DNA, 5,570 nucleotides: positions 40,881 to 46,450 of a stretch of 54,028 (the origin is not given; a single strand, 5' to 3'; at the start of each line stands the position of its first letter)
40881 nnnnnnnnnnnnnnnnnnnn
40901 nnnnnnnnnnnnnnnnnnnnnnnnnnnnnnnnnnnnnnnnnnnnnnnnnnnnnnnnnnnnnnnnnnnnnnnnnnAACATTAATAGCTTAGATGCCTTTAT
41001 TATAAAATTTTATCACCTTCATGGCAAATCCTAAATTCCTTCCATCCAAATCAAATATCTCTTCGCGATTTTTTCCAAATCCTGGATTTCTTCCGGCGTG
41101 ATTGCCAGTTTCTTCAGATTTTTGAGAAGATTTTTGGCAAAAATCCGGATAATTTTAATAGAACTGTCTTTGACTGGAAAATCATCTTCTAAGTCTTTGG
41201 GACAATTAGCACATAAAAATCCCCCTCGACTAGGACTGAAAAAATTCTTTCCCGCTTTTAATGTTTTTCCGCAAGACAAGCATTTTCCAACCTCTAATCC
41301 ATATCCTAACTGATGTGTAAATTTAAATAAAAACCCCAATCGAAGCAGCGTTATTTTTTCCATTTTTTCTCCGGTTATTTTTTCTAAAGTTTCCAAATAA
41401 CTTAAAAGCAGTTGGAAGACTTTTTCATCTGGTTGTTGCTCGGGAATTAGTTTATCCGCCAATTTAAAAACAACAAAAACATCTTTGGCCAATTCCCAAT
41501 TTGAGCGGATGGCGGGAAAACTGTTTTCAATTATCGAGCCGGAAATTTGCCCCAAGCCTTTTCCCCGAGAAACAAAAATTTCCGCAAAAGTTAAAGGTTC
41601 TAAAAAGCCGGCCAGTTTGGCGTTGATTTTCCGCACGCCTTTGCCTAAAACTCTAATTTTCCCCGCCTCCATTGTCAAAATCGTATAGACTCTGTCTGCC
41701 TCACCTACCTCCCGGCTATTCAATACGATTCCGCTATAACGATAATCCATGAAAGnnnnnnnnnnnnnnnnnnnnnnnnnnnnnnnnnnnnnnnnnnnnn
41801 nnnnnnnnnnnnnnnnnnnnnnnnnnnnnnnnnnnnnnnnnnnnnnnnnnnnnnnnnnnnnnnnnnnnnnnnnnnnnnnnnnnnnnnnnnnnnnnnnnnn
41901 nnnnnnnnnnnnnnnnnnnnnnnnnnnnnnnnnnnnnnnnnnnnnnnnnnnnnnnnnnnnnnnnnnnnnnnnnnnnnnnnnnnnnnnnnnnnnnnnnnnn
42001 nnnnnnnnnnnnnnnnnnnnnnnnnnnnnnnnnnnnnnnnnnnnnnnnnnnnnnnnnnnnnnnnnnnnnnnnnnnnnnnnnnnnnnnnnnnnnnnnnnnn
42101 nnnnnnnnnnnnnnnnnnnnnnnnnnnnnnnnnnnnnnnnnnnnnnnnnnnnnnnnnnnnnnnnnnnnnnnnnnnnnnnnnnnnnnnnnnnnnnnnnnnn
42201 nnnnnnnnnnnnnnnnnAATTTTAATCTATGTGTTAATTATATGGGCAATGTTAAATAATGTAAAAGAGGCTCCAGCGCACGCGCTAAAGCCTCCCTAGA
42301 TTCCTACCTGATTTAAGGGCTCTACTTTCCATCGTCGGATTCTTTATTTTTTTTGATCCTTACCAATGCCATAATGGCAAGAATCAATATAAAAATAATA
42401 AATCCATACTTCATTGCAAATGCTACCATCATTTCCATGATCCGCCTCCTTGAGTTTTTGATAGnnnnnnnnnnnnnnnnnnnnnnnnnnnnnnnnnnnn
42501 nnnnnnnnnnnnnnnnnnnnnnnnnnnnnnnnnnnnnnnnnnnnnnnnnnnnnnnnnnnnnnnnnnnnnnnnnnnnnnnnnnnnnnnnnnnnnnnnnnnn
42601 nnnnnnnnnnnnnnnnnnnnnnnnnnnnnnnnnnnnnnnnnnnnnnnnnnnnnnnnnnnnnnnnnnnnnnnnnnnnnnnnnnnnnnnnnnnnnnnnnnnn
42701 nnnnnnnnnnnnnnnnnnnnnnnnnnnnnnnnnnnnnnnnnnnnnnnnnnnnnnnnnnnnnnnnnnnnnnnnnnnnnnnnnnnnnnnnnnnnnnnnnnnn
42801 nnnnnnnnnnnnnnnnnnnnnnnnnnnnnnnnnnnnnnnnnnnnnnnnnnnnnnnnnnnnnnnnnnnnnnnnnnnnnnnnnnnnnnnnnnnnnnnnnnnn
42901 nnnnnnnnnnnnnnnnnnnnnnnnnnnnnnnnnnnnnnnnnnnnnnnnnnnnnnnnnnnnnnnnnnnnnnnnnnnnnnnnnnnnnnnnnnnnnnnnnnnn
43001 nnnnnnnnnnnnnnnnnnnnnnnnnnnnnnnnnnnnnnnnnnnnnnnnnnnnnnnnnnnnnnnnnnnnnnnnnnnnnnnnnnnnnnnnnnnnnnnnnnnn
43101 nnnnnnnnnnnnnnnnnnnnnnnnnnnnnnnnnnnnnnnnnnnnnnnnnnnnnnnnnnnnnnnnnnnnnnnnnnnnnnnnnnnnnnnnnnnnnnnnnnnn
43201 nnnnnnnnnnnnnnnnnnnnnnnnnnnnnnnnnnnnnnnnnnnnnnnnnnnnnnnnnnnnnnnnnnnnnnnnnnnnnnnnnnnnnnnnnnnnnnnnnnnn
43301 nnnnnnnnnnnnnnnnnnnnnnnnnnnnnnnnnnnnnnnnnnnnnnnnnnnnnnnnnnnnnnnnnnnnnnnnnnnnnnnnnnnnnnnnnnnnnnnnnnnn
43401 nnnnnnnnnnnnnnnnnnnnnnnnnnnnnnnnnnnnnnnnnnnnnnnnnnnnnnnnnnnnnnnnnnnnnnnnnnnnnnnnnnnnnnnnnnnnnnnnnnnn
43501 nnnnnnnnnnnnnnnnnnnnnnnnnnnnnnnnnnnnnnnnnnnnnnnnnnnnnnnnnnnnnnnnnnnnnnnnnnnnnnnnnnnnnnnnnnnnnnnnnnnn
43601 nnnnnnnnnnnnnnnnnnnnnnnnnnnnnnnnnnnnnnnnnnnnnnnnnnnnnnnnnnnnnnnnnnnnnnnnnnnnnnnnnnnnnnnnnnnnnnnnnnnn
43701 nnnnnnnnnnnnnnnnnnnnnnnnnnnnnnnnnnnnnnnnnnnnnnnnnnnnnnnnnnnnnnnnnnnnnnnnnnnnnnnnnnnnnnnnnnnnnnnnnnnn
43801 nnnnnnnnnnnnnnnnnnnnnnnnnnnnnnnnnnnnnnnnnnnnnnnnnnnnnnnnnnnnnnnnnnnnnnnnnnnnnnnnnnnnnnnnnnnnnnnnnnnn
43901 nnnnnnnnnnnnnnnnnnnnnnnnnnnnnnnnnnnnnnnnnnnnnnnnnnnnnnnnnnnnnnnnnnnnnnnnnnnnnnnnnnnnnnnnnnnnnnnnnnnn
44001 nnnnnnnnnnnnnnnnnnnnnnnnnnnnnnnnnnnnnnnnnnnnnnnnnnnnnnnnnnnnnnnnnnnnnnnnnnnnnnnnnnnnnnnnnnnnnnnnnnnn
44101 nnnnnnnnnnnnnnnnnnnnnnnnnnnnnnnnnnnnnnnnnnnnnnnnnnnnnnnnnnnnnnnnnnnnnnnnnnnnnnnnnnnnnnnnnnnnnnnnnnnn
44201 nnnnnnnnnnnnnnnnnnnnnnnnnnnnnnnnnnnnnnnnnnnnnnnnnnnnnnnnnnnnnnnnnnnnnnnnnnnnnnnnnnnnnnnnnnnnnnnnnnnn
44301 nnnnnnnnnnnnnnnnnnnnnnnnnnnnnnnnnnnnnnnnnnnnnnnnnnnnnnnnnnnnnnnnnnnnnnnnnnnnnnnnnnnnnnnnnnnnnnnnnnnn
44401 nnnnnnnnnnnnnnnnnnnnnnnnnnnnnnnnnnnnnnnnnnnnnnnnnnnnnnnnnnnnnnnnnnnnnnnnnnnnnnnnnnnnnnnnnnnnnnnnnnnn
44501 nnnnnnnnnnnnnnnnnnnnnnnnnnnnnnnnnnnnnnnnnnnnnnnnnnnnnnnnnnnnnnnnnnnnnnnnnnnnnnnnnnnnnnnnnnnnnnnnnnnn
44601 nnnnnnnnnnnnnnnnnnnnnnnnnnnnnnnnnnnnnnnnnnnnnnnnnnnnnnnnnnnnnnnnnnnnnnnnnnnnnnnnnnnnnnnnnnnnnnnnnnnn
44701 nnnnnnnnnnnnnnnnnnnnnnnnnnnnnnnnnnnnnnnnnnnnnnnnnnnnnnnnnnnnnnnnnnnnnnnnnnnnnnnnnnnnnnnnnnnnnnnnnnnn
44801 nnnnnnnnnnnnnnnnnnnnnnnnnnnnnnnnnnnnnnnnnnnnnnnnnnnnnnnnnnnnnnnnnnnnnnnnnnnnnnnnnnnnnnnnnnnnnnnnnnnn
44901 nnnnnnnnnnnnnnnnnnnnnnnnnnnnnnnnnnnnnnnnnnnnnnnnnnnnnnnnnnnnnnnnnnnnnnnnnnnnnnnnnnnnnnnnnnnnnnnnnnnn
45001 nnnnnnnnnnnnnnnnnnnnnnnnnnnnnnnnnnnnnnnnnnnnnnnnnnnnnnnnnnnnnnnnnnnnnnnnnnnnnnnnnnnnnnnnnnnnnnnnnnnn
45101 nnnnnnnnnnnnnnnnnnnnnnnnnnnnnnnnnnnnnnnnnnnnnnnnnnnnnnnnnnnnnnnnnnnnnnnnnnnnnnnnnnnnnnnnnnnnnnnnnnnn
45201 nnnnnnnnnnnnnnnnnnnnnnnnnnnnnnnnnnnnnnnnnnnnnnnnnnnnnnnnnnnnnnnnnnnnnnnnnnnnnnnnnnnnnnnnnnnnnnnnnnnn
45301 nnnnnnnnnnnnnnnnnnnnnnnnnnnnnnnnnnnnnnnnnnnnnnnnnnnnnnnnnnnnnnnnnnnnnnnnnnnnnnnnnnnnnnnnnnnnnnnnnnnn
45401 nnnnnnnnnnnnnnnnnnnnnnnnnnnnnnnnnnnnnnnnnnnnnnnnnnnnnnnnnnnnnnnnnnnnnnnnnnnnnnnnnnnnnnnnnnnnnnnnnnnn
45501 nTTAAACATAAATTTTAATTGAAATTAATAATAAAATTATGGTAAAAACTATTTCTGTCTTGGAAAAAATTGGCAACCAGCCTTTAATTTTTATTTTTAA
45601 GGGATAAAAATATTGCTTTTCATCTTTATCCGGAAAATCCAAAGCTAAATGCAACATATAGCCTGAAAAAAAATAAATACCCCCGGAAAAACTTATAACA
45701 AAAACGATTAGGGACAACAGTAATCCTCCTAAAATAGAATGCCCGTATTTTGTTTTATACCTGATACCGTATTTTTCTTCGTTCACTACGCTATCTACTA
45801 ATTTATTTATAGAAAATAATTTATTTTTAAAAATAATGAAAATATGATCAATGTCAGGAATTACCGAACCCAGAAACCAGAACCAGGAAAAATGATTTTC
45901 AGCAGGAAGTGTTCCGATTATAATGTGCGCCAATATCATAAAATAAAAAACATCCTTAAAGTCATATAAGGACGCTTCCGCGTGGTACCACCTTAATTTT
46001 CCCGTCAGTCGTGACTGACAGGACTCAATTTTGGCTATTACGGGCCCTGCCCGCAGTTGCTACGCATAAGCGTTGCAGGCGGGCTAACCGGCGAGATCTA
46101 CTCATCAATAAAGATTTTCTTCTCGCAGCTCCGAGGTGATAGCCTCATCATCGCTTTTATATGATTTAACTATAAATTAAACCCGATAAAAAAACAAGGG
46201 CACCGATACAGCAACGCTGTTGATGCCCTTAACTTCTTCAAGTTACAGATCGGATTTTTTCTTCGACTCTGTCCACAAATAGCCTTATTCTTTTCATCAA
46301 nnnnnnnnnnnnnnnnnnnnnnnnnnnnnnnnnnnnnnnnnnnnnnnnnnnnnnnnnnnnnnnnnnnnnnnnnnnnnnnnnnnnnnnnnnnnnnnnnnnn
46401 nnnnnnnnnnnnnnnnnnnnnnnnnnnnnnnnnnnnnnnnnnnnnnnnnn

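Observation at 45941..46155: Ile T-box riboswitch with apparently ultrashort Stem I, in a CPR-like genome, carrying a repeat element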

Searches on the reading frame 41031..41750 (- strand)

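Call 5: search_protein_families(library=pfam, proteins=[window:41031-41750:-])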
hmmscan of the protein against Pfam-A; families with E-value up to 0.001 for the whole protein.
window:41031-41750:- (239 aa): 2 families
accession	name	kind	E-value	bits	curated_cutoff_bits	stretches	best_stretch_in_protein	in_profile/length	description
PF02565.21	RecO_C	-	1.2e-23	84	22.1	1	95-233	14-145/157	Recombination protein O C terminal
PF11967.14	RecO_N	-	8.1e-17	61.5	27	1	1-75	1-77/80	Recombination protein O N terminal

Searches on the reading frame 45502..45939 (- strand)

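Call 5: search_protein_families(library=pfam, proteins=[window:45502-45939:-])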
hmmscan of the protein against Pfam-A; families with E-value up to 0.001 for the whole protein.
window:45502-45939:- (145 aa): 1 family
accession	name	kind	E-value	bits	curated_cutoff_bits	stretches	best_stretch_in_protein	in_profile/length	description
PF04307.19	YdjM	-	2.6e-13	50.3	29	1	15-136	27-142/176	YdjM inner membrane protein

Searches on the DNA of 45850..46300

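Call 4: search_rna_families(source=window, start=45850, end=46300, threshold=evalue, max_evalue=10, show_alignments=4)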
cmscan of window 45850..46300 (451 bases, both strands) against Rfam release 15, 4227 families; matches with E-value up to 10: 7.
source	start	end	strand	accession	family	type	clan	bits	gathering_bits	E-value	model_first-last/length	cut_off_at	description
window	45965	46160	-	RF00230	T-box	Cis-reg; leader;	-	57.9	93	3.7e-12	1-219/219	no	T-box leader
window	46161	46229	+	RF02844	RefA9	Gene; antisense;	-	23.7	49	0.21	1-64/64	no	Enterococcus sRNA A9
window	46083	46155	-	RF01144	sR17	Gene; snRNA; snoRNA; CD-box;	-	16.1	36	0.24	1-55/55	no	Small nucleolar RNA sR17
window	45870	45910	-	RF00278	SNORD50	Gene; snRNA; snoRNA; CD-box;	-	15.1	42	3.8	29-69/72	no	Small nucleolar RNA SNORD50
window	46127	46155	-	RF00095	snoPyro_CD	Gene; snRNA; snoRNA; CD-box;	CL00132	14.8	45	2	1-58/58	no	Pyrococcus C/D box small nucleolar RNA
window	46095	46155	-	RF01310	sR7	Gene; snRNA; snoRNA; CD-box;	-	10.5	37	7.7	1-57/57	no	Small nucleolar RNA sR7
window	46103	46155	-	RF01152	sR1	Gene; snRNA; snoRNA; CD-box;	-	10.3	45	3.8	1-57/57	no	Small nucleolar RNA sR1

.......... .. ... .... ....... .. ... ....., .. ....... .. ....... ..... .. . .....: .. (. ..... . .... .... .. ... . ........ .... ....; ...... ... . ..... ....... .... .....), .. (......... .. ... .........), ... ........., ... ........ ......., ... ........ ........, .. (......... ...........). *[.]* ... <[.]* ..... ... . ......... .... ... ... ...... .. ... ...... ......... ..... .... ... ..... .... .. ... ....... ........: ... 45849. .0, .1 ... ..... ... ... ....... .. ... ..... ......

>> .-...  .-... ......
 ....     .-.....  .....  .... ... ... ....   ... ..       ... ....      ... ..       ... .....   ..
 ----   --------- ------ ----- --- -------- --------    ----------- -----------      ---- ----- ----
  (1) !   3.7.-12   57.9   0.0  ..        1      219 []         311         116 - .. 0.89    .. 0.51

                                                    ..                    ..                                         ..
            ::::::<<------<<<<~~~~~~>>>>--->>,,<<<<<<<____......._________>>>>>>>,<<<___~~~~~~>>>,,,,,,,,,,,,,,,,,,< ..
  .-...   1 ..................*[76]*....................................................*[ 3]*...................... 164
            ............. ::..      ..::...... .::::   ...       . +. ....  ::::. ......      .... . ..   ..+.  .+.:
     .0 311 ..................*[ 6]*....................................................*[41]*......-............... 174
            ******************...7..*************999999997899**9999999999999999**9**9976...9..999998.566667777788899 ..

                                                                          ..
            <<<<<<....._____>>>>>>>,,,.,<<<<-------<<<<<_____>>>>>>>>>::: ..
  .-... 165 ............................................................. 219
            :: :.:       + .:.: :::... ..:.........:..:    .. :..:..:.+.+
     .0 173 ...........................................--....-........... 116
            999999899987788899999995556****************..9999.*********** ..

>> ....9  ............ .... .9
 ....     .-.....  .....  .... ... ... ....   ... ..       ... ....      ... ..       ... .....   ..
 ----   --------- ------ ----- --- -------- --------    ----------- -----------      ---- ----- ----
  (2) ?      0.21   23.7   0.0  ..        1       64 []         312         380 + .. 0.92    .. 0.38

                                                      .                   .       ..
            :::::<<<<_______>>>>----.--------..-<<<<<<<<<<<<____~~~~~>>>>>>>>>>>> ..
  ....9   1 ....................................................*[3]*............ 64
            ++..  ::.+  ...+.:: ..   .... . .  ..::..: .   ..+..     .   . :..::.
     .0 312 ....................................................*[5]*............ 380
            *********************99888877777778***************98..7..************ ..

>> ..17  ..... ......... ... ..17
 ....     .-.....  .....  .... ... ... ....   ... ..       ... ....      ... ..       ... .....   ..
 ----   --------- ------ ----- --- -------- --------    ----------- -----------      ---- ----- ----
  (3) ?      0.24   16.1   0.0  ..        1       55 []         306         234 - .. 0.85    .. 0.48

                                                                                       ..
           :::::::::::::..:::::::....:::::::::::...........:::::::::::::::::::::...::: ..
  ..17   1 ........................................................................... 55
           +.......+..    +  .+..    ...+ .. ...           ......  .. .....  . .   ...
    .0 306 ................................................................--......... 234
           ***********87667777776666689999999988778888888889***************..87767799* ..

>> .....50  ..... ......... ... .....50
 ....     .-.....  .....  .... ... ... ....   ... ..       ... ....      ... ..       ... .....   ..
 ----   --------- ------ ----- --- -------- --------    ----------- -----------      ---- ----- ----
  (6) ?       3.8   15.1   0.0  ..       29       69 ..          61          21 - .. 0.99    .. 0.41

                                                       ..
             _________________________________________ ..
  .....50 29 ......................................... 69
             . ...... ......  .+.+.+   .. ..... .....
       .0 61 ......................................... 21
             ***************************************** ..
